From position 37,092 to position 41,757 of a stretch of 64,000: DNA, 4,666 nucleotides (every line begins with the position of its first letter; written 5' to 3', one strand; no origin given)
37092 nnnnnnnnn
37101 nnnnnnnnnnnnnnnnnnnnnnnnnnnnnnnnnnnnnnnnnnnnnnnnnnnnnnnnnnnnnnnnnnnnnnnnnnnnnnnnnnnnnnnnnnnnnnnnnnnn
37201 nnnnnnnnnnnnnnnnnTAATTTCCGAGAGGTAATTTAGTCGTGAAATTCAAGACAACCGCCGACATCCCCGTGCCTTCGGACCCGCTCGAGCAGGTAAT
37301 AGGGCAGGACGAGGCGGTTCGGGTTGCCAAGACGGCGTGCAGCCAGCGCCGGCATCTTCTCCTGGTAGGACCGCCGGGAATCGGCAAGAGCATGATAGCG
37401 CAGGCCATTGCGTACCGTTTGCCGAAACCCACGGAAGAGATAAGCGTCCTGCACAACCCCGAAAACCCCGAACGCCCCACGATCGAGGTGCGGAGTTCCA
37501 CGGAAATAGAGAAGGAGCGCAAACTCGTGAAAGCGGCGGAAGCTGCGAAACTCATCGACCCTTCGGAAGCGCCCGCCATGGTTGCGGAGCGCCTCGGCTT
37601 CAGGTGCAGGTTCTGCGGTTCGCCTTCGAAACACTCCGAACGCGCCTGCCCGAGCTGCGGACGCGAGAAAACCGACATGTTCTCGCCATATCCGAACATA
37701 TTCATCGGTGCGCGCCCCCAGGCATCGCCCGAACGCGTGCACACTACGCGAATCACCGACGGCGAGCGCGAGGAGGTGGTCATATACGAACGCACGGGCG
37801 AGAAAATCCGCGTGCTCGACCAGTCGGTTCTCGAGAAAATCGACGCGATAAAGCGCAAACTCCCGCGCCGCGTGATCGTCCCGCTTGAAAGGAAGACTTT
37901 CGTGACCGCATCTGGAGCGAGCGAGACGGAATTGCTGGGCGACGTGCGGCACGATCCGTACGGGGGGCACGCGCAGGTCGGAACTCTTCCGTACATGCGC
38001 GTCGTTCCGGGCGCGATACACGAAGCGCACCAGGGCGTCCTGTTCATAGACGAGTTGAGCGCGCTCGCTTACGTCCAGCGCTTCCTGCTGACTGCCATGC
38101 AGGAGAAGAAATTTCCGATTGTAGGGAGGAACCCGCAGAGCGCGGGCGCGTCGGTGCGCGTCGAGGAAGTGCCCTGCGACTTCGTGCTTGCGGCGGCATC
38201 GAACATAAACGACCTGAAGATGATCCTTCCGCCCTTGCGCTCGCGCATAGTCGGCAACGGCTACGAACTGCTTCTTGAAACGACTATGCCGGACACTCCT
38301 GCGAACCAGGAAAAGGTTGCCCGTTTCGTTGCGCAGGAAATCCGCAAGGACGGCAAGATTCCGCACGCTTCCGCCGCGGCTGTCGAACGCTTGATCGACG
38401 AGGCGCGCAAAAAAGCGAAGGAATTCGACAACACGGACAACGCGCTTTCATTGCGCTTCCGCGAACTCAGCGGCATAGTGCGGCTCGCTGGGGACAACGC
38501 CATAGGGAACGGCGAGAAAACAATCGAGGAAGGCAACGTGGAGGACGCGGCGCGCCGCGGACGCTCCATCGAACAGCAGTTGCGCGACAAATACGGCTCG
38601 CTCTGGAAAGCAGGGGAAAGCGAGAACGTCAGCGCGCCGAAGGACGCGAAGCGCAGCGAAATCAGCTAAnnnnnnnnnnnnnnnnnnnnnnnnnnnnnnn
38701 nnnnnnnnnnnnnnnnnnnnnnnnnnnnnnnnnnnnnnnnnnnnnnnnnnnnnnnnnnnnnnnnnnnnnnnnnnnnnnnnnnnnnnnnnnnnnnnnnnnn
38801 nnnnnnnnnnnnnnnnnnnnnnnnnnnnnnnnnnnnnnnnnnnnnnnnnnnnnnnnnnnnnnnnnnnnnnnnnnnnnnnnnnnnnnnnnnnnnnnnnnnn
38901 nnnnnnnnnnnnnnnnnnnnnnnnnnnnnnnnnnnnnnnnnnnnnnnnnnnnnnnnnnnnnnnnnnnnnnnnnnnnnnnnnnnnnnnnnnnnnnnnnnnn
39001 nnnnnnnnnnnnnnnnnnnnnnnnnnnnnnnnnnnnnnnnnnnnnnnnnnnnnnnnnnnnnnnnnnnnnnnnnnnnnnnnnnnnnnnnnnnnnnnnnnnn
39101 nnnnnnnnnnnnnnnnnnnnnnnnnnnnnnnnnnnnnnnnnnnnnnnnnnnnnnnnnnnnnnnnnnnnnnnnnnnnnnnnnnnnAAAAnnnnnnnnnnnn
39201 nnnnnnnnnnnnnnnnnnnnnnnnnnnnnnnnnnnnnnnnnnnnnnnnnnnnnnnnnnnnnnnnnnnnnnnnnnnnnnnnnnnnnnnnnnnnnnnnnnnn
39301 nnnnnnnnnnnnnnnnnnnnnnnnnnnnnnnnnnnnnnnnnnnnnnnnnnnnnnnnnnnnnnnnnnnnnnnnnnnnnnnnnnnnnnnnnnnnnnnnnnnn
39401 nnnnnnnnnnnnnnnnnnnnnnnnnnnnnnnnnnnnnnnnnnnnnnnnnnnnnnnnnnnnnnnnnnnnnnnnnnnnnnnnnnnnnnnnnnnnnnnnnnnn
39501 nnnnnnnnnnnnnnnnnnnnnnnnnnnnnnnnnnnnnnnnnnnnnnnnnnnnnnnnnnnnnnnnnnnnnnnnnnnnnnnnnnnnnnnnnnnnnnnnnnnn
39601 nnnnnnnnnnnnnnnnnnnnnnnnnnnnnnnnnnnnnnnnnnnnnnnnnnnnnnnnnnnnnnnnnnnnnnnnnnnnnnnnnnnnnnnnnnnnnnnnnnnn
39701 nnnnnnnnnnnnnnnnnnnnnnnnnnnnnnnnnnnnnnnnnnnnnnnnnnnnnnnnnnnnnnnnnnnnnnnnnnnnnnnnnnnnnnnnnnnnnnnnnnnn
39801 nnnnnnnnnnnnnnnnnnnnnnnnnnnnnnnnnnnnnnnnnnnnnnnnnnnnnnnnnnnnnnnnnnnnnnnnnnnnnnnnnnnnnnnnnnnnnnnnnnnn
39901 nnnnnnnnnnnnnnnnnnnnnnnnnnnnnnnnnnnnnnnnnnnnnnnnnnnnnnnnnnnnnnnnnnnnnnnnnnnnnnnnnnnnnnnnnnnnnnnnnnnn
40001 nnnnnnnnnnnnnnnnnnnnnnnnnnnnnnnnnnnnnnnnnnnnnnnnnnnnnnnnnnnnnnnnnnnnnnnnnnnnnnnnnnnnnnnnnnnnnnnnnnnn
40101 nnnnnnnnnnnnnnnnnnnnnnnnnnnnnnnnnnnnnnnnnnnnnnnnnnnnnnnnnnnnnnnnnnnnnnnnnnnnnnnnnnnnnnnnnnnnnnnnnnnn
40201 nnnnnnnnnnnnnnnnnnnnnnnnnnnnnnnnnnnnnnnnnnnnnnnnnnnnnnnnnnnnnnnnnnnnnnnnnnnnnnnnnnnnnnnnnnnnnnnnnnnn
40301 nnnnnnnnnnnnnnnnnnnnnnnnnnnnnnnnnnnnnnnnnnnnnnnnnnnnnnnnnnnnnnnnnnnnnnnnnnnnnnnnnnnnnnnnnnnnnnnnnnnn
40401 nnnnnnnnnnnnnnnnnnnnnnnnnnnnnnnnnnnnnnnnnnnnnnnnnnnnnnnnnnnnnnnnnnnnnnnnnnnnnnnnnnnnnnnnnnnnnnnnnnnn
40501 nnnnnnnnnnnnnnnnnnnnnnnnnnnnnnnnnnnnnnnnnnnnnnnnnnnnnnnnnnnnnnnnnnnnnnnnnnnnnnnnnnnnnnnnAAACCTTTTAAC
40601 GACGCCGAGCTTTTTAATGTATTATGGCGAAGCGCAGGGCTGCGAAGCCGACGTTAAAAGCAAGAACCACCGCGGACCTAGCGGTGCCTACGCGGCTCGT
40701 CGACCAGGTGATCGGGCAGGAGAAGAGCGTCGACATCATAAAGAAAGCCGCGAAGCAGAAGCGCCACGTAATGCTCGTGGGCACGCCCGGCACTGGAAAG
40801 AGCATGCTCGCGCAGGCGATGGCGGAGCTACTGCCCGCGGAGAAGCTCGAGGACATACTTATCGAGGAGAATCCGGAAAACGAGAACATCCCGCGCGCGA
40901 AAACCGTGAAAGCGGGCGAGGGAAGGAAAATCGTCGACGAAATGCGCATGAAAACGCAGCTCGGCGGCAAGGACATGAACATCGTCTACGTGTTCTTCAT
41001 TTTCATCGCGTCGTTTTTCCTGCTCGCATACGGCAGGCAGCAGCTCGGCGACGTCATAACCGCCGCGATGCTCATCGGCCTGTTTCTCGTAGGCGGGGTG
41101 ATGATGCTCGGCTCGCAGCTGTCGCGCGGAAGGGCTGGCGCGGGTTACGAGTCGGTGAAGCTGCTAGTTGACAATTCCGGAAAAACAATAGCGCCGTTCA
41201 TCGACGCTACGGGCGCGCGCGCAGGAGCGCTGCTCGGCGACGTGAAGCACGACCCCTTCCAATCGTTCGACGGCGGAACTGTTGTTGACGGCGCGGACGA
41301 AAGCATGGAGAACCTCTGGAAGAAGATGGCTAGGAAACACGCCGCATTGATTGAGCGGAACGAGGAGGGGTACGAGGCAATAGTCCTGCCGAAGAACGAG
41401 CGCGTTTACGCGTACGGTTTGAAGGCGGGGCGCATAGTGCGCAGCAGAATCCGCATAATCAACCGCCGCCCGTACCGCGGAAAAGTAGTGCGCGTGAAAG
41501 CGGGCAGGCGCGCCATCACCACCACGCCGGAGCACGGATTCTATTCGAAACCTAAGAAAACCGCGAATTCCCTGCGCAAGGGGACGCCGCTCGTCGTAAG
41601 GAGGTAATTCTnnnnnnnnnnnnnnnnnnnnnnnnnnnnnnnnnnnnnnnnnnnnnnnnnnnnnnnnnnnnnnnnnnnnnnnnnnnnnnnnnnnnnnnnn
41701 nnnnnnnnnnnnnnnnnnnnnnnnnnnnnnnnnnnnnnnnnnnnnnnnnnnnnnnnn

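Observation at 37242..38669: LonB-like AAA+ ATPase without protease domain, TM hairpin replaced by a zinc ribbon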

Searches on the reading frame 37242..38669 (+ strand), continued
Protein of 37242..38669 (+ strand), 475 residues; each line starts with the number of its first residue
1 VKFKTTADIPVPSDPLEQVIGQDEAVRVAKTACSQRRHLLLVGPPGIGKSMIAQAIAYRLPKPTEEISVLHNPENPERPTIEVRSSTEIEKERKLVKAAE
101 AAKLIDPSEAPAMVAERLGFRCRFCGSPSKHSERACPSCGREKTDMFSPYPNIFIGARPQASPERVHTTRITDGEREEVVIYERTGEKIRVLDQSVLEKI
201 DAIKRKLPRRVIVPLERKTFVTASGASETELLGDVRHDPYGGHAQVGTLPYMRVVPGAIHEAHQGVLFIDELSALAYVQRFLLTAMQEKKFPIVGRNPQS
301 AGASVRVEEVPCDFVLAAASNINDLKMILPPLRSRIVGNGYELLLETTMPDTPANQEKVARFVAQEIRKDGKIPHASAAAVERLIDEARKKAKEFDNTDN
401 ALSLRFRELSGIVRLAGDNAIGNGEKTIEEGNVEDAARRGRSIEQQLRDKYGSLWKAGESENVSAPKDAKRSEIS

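Call 70: list_cluster_members(proteins=[P0339, P0367])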
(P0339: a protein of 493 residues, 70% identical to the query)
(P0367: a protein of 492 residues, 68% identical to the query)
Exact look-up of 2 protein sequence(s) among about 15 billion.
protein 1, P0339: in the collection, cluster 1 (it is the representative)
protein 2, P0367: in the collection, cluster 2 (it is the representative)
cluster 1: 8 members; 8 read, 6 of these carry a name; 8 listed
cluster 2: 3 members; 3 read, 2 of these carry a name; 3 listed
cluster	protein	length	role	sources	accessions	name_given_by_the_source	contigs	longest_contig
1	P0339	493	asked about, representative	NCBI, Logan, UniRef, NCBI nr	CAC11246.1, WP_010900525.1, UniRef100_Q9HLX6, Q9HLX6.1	conserved hypothetical protein [Thermoplasma acidophilum] | Putative lon protease homolog n=1 Tax=Thermoplasma acidophilum (strain ATCC 25905 / DSM ... | Lon protease family protein [Thermoplasma acidophilum]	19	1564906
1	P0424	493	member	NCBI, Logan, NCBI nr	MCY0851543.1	MAG: Lon protease family protein [Thermoplasma acidophilum] | Lon protease family protein [Thermoplasma acidophilum]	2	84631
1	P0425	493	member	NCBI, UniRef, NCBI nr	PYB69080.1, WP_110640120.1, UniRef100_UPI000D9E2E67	peptidase [Thermoplasma sp. Kam2015] | Lon protease family protein n=1 Tax=Thermoplasma sp. Kam2015 TaxID=2094122 ... | Lon protease family protein [Thermoplasma sp. Kam2015]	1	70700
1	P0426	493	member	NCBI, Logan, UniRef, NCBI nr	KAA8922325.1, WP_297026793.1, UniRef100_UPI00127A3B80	Lon protease family protein [Thermoplasma sp.] | Lon protease family protein n=1 Tax=Thermoplasma sp. TaxID=1973142 RepID=UPI00127A3B80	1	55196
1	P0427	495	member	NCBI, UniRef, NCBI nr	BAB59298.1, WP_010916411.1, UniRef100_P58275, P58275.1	endopeptidase [Thermoplasma volcanium GSS1] | Putative lon protease homolog n=1 Tax=Thermoplasma volcanium (strain ATCC 51530 / DSM ... | Lon protease family protein [Thermoplasma volcanium]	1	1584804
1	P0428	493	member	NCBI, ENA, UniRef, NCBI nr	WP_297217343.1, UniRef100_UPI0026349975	Lon protease family protein [Thermoplasma sp.] | Lon protease family protein n=1 Tax=Thermoplasma sp. TaxID=1973142 RepID=UPI0026349975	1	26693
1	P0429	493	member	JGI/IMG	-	-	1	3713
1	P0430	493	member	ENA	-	-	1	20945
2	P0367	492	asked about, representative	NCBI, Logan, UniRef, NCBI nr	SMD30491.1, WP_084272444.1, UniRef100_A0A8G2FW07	ATP-binding protein [Picrophilus oshimae] | ATP-dependent Lon protease n=1 Tax=Picrophilus torridus (strain ATCC 700027 / DSM 9790 / ...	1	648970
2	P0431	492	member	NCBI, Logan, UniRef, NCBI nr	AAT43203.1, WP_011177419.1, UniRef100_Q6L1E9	ATP-binding protein [Picrophilus oshimae] | Protease La homolog type 2 n=1 Tax=Picrophilus torridus (strain ATCC 700027 / DSM 9790 / ...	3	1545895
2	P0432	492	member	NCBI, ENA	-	-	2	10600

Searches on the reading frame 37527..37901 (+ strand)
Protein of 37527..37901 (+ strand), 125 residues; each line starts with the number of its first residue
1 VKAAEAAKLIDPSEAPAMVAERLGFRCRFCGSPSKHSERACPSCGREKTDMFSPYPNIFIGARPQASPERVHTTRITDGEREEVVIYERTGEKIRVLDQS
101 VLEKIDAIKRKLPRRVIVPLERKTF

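Call 51: predict_structure(alignment_id=A3)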
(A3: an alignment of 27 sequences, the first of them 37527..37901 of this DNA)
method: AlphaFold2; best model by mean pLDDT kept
length: 125 residues; sequences in the alignment: 27
mean_pLDDT: 85.8   pTM: 0.70
mean pLDDT of the five models: 85.8, 84.7, 81.9, 81.8, 81.7
residues with pLDDT >= 90: 70; 70-90: 36; 50-70: 19; < 50: 0
segments of 3 or more residues with pLDDT < 50: none
pLDDT, mean of each block of 10 residues (from residue 1): 77 95 94 94 89 65 77 92 92 94 89 80 71
secondary structure, 60 per line:
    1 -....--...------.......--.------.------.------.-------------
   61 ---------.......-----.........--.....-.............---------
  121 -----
elements in order: H2-5 E8-10 H17-23 E70-76 E82-90 E93-97 H99-111

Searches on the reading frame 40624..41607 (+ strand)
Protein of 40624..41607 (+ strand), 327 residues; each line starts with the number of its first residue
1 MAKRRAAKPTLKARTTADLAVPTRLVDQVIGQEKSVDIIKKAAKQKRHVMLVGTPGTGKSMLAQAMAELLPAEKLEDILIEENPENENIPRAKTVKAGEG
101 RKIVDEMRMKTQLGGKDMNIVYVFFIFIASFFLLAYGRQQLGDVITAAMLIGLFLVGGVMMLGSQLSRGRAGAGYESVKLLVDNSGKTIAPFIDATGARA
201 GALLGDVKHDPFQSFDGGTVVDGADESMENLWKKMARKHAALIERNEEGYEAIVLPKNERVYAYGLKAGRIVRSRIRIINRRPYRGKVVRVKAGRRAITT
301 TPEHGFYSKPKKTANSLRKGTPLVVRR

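Call 3: search_protein_families(library=pfam, proteins=[window:40624-41607:+], max_evalue=0.01)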
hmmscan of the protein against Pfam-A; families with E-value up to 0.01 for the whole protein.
window:40624-41607:+ (327 aa): 19 families
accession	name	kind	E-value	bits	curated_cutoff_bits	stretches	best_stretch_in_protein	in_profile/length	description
PF01078.27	Mg_chelatase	-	1.6e-09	37.9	20.3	1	27-79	3-55/207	Magnesium chelatase, subunit ChlI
PF20030.5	bpMoxR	-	6.9e-06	25.7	27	1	24-79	9-64/205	MoxR domain in the MoxR-vWA-beta-propeller ternary systems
PF07728.20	AAA_5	-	8.3e-06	26.3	22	1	48-96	1-49/139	AAA domain (dynein-related subfamily)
PF12775.13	AAA_7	-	2.4e-05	24.4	25.8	1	38-80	25-67/181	P-loop containing dynein motor region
PF13401.12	AAA_22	-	0.00013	22.8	27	1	45-83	4-33/130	AAA domain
PF20720.3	nSTAND3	-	0.00023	21.4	27.2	1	34-74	5-45/155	Novel STAND NTPase 3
PF00158.32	Sigma54_activat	-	0.00023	21.3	20.2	1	34-71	10-47/168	Sigma-54 interaction domain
PF13238.12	AAA_18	-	0.00058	20.7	29.4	1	49-108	1-64/128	AAA domain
PF13191.12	AAA_16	-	0.00072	20.5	32.6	1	40-73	17-51/167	AAA ATPase domain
PF01057.23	Parvo_NS1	-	0.00074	19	20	1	36-72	103-139/271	Parvovirus non-structural protein NS1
PF00004.35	AAA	-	0.0013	19.6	21.2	1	49-71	1-23/131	ATPase family associated with various cellular activities (AAA)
PF00005.33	ABC_tran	-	0.0025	18.9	25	1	43-87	8-51/137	ABC transporter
PF05496.18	RuvB_N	-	0.0026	18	27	1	26-70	6-57/159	Holliday junction DNA helicase RuvB P-loop domain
PF01580.24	FtsK_SpoIIIE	-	0.0026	17.7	24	1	20-66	17-59/221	FtsK/SpoIIIE family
PF24883.2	NPHP3_N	-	0.005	17.5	24.8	0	39-73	15-49/164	Nephrocystin 3, N-terminal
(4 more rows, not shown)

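Call 4: search_protein_families(library=ncbifam, proteins=[window:40624-41607:+], max_evalue=0.01)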
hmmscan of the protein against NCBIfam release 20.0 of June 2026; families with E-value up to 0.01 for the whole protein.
window:40624-41607:+ (327 aa): 25 families
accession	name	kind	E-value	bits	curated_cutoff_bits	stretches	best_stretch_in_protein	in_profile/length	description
TIGR00764.1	lon_rel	equivalog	1.7e-61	208.6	516.6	1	11-215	2-197/608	ATP-dependent protease LonB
TIGR00368.1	TIGR00368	hypoth_equivalog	1.3e-06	27.3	362.4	1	26-78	191-243/499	YifB family Mg chelatase-like AAA ATPase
NF007365.0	PRK09862.1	equivalog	1.4e-05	23.9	530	1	25-77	189-241/506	YifB family Mg chelatase-like AAA ATPase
NF009067.0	PRK12402.1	equivalog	3.1e-05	23.1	317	1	25-77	13-67/340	replication factor C small subunit 2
TIGR01445.1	intein_Nterm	domain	3.4e-05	24.8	24.5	1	226-307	16-82/83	intein N-terminal splicing region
NF010341.0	PRK13768.1-3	equivalog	0.00018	21.3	355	1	48-100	4-56/257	GTPase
NF001679.0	PRK00440.1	equivalog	0.00023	20.4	303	1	25-87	16-80/322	replication factor C small subunit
NF010335.0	PRK13764.1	equivalog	0.00042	19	340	1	36-71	253-288/613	ATPase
NF006746.0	PRK09270.1-5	subfamily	0.00045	19.2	250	1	37-73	11-48/210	nucleoside/nucleotide kinase family protein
NF000868.0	PRK00080.1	equivalog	0.0017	17.3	282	1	18-70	16-75/330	Holliday junction branch migration DNA helicase RuvB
TIGR03922.1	T7SS_EccA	equivalog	0.0018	16.9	466.65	1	42-70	308-336/557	type VII secretion AAA-ATPase EccA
NF038214.1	IS21_help_AAA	equivalog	0.0023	17.6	200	1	44-68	88-112/232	IS21-like element helper ATPase IstB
NF003229.0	PRK04195.1-5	equivalog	0.0025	16.6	280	1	40-76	38-74/413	replication factor C large subunit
NF010340.0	PRK13768.1-2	equivalog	0.0033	17.2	293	1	48-103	5-60/265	GTPase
TIGR02788.1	VirB11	equivalog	0.0033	16.5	249.95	1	32-85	130-182/308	P-type DNA transfer ATPase VirB11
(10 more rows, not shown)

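Call 73: find_homologous_proteins(query=window:40624-41607:+, max_evalue=1e-10)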
Query window:40624-41607:+ (327 aa): 978 proteins with E <= 1e-10 among 7522 candidates; the best 120 are listed.
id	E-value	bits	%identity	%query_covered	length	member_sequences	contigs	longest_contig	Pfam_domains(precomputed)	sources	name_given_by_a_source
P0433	7.0e-181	618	88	95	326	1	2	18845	PF20030.6,PF07728.21,PF01078.28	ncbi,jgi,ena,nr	ncbi:hypothetical protein COU36_04080 [Candidatus Micrarchaeota archaeon CG10_big_fil_rev_8_21_14_0_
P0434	3.3e-177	606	86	100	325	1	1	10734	PF12775.14,PF07728.21,PF01078.28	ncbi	ncbi:MAG: ATP-binding protein [Candidatus Micrarchaeota archaeon]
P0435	2.7e-175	600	85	99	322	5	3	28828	PF20030.6,PF07728.21,PF01078.28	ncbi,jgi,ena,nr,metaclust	ncbi:hypothetical protein COT29_01025 [Candidatus Micrarchaeota archaeon CG08_land_8_20_14_0_20_59_1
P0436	2.2e-113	397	56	99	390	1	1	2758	PF20030.6,PF01078.28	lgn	-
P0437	1.5e-109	384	58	94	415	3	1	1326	PF01078.28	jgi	jgi:lon-related putative ATP-dependent protease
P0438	1.4e-108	381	55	97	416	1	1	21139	PF01078.28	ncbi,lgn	-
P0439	1.5e-108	381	58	94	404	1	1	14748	PF01078.28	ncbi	ncbi:MAG: ATP-binding protein [Candidatus Norongarragalinales archaeon]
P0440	7.2e-106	372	57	96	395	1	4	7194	PF01078.28,PF14890.12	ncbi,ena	-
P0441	1.5e-103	364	54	100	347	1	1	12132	PF20030.6,PF01078.28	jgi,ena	-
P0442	6.4e-102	359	54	94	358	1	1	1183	PF01078.28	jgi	jgi:Lon-like ATP-dependent protease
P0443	1.1e-101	358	55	95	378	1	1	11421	PF20030.6,PF07728.21,PF01078.28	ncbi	ncbi:MAG: ATP-binding protein [Candidatus Micrarchaeota archaeon]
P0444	3.7e-100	353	56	95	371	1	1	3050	PF20030.6,PF01078.28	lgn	-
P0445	2.6e-99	350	52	99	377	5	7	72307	PF01078.28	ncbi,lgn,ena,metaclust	metaclust:\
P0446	3.6e-98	347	54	95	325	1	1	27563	PF20030.6,PF01078.28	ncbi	ncbi:MAG: ATP-binding protein, partial [Candidatus Micrarchaeota archaeon]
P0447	3.3e-97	343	52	95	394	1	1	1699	PF01078.28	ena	-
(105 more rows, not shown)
